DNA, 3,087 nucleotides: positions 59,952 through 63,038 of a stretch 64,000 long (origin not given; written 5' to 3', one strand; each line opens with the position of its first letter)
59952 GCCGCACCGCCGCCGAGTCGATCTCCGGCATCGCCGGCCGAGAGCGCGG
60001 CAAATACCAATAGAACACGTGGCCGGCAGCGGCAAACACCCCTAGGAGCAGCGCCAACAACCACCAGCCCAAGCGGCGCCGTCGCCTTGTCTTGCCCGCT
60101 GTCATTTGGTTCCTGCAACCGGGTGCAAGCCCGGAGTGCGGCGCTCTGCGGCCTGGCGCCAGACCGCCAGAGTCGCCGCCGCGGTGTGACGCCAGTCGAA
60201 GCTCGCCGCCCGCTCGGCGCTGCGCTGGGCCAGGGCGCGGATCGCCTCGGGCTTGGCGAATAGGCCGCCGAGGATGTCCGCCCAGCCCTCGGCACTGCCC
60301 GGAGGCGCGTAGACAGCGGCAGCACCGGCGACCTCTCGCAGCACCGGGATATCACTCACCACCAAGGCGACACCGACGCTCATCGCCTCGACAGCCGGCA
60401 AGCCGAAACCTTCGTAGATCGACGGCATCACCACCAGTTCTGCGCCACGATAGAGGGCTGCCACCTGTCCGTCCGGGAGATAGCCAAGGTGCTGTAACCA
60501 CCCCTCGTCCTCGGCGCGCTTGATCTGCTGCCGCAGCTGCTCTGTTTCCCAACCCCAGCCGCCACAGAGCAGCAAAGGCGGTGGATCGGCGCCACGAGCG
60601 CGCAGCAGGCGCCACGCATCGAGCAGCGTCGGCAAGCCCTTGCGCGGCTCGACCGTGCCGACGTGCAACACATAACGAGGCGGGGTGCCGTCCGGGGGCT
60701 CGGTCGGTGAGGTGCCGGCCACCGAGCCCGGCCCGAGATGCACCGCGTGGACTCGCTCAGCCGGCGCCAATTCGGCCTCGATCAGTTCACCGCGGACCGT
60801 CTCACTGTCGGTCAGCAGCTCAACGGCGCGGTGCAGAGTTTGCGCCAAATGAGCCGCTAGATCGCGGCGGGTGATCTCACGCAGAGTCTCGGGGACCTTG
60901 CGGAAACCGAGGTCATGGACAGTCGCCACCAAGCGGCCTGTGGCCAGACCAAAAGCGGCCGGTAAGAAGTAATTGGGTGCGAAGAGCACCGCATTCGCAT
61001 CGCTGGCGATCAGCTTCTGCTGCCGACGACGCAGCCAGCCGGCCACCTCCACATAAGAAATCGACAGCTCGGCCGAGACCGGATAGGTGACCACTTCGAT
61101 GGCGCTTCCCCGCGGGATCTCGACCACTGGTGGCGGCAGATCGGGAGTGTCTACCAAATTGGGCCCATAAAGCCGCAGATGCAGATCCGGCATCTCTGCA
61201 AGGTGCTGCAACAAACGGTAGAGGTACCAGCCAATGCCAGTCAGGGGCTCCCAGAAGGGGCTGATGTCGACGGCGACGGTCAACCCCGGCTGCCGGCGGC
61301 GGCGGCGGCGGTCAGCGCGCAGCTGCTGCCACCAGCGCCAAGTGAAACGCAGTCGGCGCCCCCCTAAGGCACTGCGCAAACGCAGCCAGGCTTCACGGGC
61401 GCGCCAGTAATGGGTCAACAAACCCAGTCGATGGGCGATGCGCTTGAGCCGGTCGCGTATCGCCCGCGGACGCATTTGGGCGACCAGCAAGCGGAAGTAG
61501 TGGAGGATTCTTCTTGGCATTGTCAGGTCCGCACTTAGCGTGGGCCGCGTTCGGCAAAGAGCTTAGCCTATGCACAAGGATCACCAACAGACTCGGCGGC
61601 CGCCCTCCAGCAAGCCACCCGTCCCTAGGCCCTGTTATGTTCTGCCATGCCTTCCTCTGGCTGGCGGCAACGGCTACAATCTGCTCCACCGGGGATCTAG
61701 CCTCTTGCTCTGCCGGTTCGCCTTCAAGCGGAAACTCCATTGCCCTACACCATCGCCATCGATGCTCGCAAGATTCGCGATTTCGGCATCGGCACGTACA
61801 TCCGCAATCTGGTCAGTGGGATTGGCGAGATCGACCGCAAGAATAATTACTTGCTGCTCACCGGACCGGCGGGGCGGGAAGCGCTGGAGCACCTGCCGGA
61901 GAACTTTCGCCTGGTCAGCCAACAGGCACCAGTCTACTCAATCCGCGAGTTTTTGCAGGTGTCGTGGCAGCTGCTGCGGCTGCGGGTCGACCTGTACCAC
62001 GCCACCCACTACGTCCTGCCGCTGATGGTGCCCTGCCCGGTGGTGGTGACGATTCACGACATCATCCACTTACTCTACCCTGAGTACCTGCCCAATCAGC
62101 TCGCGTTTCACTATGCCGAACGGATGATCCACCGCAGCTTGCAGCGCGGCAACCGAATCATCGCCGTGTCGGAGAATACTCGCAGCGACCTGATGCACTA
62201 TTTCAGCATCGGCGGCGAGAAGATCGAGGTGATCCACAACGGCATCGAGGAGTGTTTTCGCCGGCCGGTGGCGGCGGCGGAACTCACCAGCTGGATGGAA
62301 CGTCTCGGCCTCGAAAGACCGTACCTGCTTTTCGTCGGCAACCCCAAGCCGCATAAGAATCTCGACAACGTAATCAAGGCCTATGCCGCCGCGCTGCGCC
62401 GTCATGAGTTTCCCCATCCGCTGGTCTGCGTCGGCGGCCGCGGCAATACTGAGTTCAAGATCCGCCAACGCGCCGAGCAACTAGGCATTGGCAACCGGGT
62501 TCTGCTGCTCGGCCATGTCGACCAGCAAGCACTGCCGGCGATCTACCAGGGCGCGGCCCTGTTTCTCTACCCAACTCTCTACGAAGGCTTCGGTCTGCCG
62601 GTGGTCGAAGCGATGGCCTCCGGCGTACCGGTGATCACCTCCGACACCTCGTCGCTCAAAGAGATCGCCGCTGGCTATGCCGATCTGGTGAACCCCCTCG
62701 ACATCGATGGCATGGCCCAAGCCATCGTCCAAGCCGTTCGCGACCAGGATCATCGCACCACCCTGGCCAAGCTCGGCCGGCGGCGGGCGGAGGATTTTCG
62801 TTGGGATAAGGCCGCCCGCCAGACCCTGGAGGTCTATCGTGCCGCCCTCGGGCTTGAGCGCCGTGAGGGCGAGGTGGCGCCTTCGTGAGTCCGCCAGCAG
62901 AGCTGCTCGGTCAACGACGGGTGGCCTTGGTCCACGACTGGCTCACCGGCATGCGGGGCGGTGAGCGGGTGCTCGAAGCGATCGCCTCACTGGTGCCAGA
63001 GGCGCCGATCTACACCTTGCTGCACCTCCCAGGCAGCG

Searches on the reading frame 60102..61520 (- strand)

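Call 67: search_protein_families(library=pfam, proteins=[window:60102-61520:-], max_evalue=0.0001)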
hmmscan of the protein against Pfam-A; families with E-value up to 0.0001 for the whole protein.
window:60102-61520:- (472 aa): 5 families
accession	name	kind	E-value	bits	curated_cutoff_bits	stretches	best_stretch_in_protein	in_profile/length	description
PF00534.26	Glycos_transf_1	-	1.9e-26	93.1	26.4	1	280-432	14-167/172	Glycosyl transferases group 1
PF13692.12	Glyco_trans_1_4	-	1.4e-22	81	27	1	282-420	2-139/142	Glycosyl transferases group 1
PF20706.3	GT4-conflict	-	1e-15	58.1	26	1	251-447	168-382/385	Family 4 Glycosyltransferase in conflict systems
PF13524.12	Glyco_trans_1_2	-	5e-06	27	25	0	323-451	23-143/144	Glycosyl transferase-like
PF13439.12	Glyco_transf_4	-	1.6e-05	25.4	28.5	1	95-263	3-165/170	Glycosyltransferase Family 4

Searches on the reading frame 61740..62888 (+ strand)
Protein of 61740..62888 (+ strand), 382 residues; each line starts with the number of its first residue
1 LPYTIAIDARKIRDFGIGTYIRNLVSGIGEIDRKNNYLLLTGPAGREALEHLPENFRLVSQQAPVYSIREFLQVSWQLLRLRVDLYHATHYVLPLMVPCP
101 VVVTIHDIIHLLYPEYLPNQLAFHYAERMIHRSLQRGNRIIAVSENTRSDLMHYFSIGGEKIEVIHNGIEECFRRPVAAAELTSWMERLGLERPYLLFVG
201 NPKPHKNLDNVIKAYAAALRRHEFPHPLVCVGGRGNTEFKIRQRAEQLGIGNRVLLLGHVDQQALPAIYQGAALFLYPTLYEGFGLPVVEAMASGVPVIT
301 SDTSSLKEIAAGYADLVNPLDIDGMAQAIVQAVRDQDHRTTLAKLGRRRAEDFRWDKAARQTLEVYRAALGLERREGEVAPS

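Call 67: search_protein_families(library=pfam, proteins=[window:61740-62888:+], max_evalue=0.0001)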
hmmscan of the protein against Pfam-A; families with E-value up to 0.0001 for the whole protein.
window:61740-62888:+ (382 aa): 6 families
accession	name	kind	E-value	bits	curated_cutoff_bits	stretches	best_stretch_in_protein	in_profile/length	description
PF00534.26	Glycos_transf_1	-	2.6e-33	115.4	26.4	1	191-348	13-171/172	Glycosyl transferases group 1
PF13692.12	Glyco_trans_1_4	-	2.8e-27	96.1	27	1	193-335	1-142/142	Glycosyl transferases group 1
PF13439.12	Glyco_transf_4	-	2.7e-17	63.7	28.5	1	16-170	3-167/170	Glycosyltransferase Family 4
PF20706.3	GT4-conflict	-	1.8e-11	44.1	26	1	193-361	197-353/385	Family 4 Glycosyltransferase in conflict systems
PF13524.12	Glyco_trans_1_2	-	1.2e-07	32.2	25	1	247-363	27-143/144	Glycosyl transferase-like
PF13579.12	Glyco_trans_4_4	-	1.8e-06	28.8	29.7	1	16-168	2-158/158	Glycosyl transferase 4-like domain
